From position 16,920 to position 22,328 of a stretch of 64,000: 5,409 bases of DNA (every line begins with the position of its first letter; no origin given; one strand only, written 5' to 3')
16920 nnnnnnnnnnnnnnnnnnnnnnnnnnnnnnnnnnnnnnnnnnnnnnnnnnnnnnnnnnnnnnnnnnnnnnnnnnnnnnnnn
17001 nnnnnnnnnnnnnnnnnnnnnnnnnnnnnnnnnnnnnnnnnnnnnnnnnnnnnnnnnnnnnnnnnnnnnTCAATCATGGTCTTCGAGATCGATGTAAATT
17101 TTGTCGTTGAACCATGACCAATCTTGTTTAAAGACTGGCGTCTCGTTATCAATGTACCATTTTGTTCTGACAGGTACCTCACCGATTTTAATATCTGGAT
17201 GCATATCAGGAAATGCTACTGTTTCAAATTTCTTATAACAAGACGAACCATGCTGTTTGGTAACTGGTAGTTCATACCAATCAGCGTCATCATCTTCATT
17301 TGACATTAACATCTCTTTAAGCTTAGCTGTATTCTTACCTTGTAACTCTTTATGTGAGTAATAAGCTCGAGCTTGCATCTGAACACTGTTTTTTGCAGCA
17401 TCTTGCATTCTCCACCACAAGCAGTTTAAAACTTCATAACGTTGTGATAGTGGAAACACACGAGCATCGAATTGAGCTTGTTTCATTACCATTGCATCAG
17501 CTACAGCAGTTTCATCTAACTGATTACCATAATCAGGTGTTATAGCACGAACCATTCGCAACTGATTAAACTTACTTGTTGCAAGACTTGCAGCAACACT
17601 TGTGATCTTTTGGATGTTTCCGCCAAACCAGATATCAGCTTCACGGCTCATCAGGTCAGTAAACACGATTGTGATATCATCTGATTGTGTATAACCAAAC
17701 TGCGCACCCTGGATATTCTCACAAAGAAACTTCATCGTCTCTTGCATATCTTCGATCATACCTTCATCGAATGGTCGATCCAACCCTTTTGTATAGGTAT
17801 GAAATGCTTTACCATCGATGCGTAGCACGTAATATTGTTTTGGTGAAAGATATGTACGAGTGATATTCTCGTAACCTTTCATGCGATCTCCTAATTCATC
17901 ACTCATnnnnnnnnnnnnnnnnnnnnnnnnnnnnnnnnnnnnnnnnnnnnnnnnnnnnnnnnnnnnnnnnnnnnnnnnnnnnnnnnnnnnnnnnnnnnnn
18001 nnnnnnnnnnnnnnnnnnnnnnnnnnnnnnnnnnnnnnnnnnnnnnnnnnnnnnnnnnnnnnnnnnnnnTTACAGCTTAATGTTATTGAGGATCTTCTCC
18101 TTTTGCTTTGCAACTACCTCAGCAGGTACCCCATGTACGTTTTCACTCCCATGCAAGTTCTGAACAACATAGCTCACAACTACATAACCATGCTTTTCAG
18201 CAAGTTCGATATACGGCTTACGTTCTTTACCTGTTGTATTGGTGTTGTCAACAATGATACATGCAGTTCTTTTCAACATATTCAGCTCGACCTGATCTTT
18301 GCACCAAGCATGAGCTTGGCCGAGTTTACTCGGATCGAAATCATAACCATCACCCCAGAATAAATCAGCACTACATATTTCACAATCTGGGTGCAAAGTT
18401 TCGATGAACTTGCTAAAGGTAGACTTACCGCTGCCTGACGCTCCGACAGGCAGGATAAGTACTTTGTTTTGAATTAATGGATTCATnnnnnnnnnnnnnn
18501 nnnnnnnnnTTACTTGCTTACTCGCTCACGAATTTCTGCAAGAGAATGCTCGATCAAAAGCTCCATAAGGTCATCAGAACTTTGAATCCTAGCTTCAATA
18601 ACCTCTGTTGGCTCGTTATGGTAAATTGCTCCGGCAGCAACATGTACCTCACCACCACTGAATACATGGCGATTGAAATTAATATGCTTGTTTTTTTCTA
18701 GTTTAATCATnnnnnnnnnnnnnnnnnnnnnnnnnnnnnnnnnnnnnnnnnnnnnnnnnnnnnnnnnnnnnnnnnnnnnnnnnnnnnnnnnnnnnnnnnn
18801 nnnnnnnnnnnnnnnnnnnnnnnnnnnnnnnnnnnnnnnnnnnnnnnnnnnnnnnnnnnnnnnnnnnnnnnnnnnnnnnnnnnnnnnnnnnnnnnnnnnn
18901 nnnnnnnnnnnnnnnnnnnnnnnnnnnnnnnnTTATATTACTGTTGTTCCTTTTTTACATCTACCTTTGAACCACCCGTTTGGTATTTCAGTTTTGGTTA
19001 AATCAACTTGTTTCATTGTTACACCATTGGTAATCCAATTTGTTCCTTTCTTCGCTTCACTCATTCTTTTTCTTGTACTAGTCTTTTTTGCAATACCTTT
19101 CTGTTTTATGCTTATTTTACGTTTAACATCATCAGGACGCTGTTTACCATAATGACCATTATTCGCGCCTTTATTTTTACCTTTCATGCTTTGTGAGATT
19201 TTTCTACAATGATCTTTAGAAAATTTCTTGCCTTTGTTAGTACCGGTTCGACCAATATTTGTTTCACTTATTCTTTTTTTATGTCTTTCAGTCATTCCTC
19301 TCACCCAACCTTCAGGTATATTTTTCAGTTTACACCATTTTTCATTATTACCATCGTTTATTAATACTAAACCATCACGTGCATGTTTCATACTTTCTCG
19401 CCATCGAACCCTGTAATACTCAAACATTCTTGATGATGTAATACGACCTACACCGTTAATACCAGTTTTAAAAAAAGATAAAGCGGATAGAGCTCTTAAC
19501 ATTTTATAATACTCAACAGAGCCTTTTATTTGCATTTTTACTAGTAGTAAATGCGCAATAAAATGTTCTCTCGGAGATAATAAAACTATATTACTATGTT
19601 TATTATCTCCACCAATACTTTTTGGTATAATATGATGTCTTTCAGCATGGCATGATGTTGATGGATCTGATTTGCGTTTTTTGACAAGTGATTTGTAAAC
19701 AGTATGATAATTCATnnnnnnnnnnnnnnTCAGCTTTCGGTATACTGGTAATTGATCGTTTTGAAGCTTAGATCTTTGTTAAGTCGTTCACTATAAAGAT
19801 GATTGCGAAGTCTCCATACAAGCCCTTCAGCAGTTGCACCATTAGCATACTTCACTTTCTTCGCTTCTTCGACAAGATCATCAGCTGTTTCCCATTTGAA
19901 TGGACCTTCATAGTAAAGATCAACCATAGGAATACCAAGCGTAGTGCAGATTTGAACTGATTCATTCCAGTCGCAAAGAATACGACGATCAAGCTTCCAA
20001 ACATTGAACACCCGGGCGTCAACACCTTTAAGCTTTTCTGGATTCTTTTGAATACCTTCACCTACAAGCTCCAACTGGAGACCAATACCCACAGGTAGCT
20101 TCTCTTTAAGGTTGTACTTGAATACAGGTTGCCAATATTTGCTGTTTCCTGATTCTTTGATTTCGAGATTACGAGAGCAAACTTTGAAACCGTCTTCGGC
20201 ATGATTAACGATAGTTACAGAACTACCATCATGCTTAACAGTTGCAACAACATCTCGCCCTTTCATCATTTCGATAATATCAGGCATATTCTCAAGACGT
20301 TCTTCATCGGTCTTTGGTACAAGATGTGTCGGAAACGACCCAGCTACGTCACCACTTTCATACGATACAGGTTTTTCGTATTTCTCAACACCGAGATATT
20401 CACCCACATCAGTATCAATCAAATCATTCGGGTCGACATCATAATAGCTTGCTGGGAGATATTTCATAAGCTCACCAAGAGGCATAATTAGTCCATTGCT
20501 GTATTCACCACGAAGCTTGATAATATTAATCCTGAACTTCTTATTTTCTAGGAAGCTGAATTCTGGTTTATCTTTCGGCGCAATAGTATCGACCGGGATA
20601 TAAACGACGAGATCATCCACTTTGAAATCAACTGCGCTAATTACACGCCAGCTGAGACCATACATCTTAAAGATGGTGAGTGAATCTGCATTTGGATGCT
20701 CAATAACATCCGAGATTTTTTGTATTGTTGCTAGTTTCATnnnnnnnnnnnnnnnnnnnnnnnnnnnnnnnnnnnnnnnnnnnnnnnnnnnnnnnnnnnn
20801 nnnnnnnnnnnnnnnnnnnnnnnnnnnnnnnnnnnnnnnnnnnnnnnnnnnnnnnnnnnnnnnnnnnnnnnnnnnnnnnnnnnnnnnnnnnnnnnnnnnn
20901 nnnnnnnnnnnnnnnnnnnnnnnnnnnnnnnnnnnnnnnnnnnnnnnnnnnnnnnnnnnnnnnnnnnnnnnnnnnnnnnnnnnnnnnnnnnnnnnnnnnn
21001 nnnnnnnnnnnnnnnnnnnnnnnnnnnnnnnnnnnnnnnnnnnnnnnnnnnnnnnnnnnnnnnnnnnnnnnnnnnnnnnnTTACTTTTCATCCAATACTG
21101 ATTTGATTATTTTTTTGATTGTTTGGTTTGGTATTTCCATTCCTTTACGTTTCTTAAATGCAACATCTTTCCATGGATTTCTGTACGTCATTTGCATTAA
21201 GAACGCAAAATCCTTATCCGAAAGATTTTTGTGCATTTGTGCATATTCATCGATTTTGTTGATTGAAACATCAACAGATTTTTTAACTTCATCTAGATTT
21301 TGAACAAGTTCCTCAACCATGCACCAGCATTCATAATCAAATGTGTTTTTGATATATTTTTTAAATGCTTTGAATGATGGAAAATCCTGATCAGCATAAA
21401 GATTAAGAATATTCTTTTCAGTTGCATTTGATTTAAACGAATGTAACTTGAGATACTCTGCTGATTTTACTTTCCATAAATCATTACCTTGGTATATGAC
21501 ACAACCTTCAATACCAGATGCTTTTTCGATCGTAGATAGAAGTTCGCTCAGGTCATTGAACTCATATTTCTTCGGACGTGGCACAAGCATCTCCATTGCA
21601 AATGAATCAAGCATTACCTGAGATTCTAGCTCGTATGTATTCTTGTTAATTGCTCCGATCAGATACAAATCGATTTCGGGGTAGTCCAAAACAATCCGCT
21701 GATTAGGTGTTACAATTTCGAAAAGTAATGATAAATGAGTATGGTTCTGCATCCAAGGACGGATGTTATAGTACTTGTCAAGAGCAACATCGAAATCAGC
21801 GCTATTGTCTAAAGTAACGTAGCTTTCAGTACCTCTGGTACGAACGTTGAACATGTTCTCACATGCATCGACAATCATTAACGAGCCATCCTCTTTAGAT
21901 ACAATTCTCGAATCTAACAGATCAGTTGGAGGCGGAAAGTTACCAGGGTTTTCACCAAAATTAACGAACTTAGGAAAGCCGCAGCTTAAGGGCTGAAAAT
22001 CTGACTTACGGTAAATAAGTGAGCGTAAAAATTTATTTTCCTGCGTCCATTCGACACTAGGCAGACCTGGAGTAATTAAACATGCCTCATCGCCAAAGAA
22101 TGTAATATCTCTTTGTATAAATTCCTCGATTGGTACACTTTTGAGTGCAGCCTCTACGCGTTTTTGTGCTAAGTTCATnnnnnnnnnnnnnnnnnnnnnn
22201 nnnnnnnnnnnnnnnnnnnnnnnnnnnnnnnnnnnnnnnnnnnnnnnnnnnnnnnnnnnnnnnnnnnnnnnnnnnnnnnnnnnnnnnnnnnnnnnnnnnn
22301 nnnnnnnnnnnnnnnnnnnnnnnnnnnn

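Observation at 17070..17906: Phage-encoded Thg1-like protein (3'-5' nucleotide polymerase)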

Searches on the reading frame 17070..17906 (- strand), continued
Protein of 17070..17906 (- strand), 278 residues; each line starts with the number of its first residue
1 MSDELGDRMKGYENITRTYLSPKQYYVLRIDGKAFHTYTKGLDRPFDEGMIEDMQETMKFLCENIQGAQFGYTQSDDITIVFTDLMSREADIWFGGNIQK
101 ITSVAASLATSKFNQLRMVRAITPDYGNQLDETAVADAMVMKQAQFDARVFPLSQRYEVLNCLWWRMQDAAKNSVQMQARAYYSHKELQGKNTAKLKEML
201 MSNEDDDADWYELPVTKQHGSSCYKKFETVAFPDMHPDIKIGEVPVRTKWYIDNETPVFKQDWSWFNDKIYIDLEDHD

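Call 83: search_protein_representatives(protein=window:17070-17906:-)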
Query: 278 residues. Proteins with E-value up to 0.001 (for the whole library): 5273; up to 1e-10: 3747; up to 1e-30: 892. The best 150 are listed.
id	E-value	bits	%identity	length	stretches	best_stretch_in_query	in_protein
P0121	9.6e-65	235.3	47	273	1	1-261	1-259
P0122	1.0e-64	235.2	47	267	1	4-270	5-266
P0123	1.3e-62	228.4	52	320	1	4-233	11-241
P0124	1.1e-61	225.3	44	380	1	3-276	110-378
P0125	1.4e-61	225.0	44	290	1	1-270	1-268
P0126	4.0e-61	223.5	45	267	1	2-258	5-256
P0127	4.1e-61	223.4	51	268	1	4-229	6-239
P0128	8.0e-61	222.5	47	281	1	2-265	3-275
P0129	1.2e-60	221.9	49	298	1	5-229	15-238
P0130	1.9e-59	217.9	50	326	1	5-231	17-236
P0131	8.1e-59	215.9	50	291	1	5-262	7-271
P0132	3.3e-58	213.9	49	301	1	1-229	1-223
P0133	5.2e-58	213.3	46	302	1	3-234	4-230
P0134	1.7e-57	211.5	50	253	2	67-270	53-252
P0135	3.0e-57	210.7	53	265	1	4-231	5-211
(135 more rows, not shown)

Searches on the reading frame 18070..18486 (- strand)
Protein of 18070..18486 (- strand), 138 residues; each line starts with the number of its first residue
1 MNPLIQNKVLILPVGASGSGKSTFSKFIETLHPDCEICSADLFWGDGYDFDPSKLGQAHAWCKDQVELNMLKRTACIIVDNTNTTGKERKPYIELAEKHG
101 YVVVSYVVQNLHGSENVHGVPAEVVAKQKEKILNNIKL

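Call 10: search_protein_families(library=pfam, proteins=[window:18070-18486:-], max_evalue=0.01)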
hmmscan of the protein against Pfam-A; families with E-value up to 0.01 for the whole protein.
window:18070-18486:- (138 aa): 2 families
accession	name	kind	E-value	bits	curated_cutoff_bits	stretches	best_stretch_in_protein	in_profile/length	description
PF13671.12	AAA_33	-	2.7e-10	41.2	27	1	10-105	1-101/143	AAA domain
PF08303.17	tRNA_lig_kinase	-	0.0012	19.4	22.7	1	10-98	1-79/168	tRNA ligase kinase domain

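Call 11: search_protein_families(library=phrogs, proteins=[window:18070-18486:-], max_evalue=0.001)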
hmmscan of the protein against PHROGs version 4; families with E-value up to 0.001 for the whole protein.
window:18070-18486:- (138 aa): 3 families
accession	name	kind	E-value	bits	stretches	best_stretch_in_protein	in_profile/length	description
phrog_2071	-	other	6.8e-36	125.5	1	6-138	14-147/282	ATPase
phrog_505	-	other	3.3e-07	31.1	1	8-108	2-109/295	polynucleotide kinase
phrog_6931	-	unknown function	2.3e-05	24.8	1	6-105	183-293/343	-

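Call 39: search_solved_structures(query=window:18070-18486:-, max_evalue=1, show_alignments=2)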
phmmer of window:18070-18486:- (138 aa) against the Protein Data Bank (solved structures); distinct sequences matched with E-value up to 1: 13.
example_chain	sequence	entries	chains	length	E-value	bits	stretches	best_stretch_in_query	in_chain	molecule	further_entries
4gp7_A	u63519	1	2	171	4.2e-05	26.3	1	8-105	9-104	Metallophosphoesterase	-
4jst_A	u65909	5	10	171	4.2e-05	26.3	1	8-105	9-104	Metallophosphoesterase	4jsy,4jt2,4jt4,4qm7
4gp6_A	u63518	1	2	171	4.3e-05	26.3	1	8-105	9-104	Metallophosphoesterase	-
4mde_A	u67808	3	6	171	0.00018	24.3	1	8-105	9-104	Metallophosphoesterase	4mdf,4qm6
9d8a_A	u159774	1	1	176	0.0011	21.7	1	6-104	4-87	Rhizopus azygosporus Kinase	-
6c2u_A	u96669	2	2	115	0.0093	18.7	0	7-30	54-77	phosphate-loop protein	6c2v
9drz_A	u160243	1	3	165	0.017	17.9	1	6-41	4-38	p-loop containing nucleoside triphosphatehydrolase protein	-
3adb_A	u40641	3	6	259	0.064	16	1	8-131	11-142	L-seryl-tRNA(Sec) kinase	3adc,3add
3a4l_A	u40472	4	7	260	0.093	15.5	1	9-131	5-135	L-seryl-tRNA(Sec) kinase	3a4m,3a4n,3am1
4xrp_A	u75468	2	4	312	0.24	14.1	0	10-86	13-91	Pnkp1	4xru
2p0e_A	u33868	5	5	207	0.29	13.9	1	11-59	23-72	Nicotinamide riboside kinase 1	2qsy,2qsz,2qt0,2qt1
6tpl_A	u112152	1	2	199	0.36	13.6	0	63-115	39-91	Intimin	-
2qg6_A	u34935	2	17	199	0.39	13.5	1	14-59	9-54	Nicotinamide riboside kinase 1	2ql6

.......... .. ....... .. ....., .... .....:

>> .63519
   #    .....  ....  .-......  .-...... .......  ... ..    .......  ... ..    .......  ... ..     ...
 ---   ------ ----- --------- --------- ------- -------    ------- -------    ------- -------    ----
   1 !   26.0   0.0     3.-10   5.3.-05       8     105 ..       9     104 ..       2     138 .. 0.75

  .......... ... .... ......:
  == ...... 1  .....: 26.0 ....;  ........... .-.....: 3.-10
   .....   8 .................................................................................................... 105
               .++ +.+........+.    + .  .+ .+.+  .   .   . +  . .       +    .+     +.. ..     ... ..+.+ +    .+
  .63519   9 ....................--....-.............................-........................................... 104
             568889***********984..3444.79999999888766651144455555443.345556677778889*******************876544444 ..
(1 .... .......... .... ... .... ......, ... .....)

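Call 45: search_protein_families(library=ncbifam, proteins=[window:18070-18486:-], max_evalue=0.001)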
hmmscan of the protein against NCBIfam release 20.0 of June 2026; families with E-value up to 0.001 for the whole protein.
window:18070-18486:- (138 aa): 2 families
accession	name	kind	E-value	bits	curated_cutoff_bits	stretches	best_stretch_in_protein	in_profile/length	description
TIGR04075.1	bacter_Pnkp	equivalog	5.4e-09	34.8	750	1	5-109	5-107/851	polynucleotide kinase-phosphatase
NF002620.0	PRK02277.1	subfamily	5.7e-05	22.9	115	1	71-124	139-193/201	orotate phosphoribosyltransferase-like protein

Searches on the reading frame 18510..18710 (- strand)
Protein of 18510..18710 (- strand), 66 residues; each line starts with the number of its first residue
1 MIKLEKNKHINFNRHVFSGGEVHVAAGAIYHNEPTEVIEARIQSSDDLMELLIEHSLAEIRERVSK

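Call 10: search_protein_families(library=pfam, proteins=[window:18510-18710:-], max_evalue=0.01)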
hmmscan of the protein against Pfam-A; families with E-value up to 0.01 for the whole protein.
window:18510-18710:- (66 aa): 0 families

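Call 11: search_protein_families(library=phrogs, proteins=[window:18510-18710:-], max_evalue=0.001)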
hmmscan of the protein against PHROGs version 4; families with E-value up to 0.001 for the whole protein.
window:18510-18710:- (66 aa): 1 family
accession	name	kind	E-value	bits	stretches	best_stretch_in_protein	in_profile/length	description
phrog_619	-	other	0.0001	22.6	1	1-53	2-60/282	ribose-phosphate pyrophosphokinase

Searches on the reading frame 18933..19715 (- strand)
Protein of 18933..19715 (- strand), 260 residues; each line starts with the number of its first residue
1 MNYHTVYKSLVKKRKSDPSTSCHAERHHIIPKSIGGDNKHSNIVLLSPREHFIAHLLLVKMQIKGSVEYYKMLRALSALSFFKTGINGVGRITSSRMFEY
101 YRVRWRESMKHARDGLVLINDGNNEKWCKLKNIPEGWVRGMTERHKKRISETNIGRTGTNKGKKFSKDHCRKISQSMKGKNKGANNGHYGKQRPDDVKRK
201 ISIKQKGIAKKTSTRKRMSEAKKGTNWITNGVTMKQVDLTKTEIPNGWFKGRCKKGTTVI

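Call 10: search_protein_families(library=pfam, proteins=[window:18933-19715:-], max_evalue=0.01)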
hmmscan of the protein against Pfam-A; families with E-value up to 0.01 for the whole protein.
window:18933-19715:- (260 aa): 3 families
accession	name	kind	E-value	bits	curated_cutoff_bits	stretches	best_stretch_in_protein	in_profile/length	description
PF07460.16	NUMOD3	-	9.9e-05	22.6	20.4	0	162-202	1-37/37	NUMOD3 motif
PF14279.12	HNH_5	-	0.00055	20.3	27.5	1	24-44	13-33/56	HNH endonuclease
PF01844.29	HNH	-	0.00075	20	21.4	1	24-47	14-37/47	HNH endonuclease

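Call 11: search_protein_families(library=phrogs, proteins=[window:18933-19715:-], max_evalue=0.001)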
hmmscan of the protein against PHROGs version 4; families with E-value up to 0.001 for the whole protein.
window:18933-19715:- (260 aa): 4 families
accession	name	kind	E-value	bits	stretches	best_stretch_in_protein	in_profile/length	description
phrog_655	-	DNA, RNA and nucleotide metabolism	6.2e-36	126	1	1-235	27-234/343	homing endonuclease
phrog_10088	-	DNA, RNA and nucleotide metabolism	5.1e-08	33.5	1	1-63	1-64/331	homing endonuclease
phrog_10820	-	DNA, RNA and nucleotide metabolism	2.2e-06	28.6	1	193-254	148-208/214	HNH endonuclease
phrog_12434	-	DNA, RNA and nucleotide metabolism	4.3e-05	24.2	1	20-73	34-91/292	HNH endonuclease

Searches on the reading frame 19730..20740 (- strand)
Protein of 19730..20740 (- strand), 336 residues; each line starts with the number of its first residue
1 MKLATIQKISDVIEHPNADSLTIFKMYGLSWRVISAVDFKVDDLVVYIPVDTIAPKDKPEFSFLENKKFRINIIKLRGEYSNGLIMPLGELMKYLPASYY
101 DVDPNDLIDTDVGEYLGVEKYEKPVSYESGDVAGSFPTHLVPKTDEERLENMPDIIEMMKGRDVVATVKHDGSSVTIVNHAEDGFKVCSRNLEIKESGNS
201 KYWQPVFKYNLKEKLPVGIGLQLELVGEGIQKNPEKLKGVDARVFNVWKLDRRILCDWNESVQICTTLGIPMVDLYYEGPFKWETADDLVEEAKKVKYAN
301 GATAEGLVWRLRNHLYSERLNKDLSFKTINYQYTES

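Call 10: search_protein_families(library=pfam, proteins=[window:19730-20740:-], max_evalue=0.01)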
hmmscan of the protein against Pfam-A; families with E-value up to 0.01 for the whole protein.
window:19730-20740:- (336 aa): 2 families
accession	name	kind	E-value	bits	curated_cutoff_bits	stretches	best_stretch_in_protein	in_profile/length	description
PF09414.15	RNA_ligase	-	1.6e-18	67.9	27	1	163-315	2-161/171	RNA ligase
PF21189.3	PHA02142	-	7.8e-14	52.3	27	1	3-88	1-92/92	PHA02142 OB-fold domain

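Call 11: search_protein_families(library=phrogs, proteins=[window:19730-20740:-], max_evalue=0.001)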
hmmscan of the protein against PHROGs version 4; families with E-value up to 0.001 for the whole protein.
window:19730-20740:- (336 aa): 3 families
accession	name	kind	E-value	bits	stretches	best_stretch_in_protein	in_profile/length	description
phrog_968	-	DNA, RNA and nucleotide metabolism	4.5e-53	181.6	1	2-334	9-389/398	RNA ligase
phrog_548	-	DNA, RNA and nucleotide metabolism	1.5e-11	45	1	159-335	28-235/341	RNA ligase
phrog_24030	-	DNA, RNA and nucleotide metabolism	7.9e-07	29.7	1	155-315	157-305/342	RNA ligase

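Call 40: search_solved_structures(query=window:19730-20740:-, max_evalue=1)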
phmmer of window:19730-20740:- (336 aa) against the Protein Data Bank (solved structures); distinct sequences matched with E-value up to 1: 11.
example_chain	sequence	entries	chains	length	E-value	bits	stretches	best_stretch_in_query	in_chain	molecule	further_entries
5cot_A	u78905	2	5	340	2.5e-31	112.3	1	2-253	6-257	Naegleria gruberi RNA ligase | RNA ligase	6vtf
6vt8_A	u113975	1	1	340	2.9e-31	112.1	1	2-253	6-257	RNA Ligase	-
6vt3_A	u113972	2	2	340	3.2e-31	112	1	2-253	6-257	RNA Ligase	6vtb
6vt9_A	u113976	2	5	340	1.6e-30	109.6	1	2-253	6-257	RNA ligase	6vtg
6vt0_A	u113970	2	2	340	1.7e-30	109.6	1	2-253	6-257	RNA Ligase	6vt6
5cou_A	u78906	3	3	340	1.7e-30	109.6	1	2-253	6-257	Naegleria gruberi RNA ligase | RNA ligase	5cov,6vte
6vt4_A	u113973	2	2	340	1.7e-30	109.6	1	2-253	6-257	RNA Ligase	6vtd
6vt5_A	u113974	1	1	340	1.7e-30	109.6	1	2-253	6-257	RNA Ligase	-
6vt1_A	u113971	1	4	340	3.2e-30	108.7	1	2-253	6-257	RNA Ligase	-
8dkr_B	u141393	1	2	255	0.47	12.8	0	263-302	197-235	Large terminase protein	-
6iaq_A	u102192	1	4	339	0.69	12.2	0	254-307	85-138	Dihydrodipicolinate reductase N-terminus domain-containing protein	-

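Call 45: search_protein_families(library=ncbifam, proteins=[window:19730-20740:-], max_evalue=0.001)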
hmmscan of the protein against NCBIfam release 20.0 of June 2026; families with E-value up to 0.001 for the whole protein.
window:19730-20740:- (336 aa): 1 family
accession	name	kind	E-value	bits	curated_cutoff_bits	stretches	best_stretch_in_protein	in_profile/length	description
TIGR02306.1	RNA_lig_DRB0094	equivalog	1.3e-38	132.7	151.15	1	3-334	2-339/341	RNA ligase (ATP)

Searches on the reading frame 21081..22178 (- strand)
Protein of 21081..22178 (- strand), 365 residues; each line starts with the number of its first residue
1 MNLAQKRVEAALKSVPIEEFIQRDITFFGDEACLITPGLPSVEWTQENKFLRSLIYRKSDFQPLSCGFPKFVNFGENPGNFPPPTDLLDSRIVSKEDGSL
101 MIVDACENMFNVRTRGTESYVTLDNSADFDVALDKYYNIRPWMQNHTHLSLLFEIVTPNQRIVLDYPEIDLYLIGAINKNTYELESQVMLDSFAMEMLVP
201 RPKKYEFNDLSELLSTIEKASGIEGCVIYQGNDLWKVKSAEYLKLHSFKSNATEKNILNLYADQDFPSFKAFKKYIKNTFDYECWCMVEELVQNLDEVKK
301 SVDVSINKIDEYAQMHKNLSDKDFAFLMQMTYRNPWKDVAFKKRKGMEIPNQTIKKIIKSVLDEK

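Call 20: search_protein_families(library=phrogs, proteins=[window:21081-22178:-], max_evalue=0.00001)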
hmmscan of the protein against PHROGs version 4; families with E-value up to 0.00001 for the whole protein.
window:21081-22178:- (365 aa): 1 family
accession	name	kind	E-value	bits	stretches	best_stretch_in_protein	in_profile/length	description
phrog_562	-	tail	8.4e-37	128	1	44-362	50-365/377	RNA ligase and tail fiber protein attachment catalyst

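Call 45: search_protein_families(library=ncbifam, proteins=[window:21081-22178:-], max_evalue=0.001)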
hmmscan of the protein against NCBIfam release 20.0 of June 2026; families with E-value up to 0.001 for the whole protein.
window:21081-22178:- (365 aa): 1 family
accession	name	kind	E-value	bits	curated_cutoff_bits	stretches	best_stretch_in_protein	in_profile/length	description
TIGR02308.1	RNA_lig_T4_1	equivalog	2.2e-12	46.8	242.25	1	69-264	74-271/373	T4 RnlA family RNA ligase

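Call 76: search_solved_structures(query=window:21081-22178:-, max_evalue=0.01)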
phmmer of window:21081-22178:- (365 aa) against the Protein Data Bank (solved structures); distinct sequences matched with E-value up to 0.01: 3.
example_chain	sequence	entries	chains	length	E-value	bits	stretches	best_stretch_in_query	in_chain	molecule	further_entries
2c5u_A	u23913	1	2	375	1.1e-08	37.9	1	66-254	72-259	RNA LIGASE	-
9do4_B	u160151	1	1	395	1.2e-08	37.8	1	66-254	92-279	RNA ligase 1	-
5tt6_A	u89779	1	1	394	8.2e-08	35.1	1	66-254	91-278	T4 RNA ligase 1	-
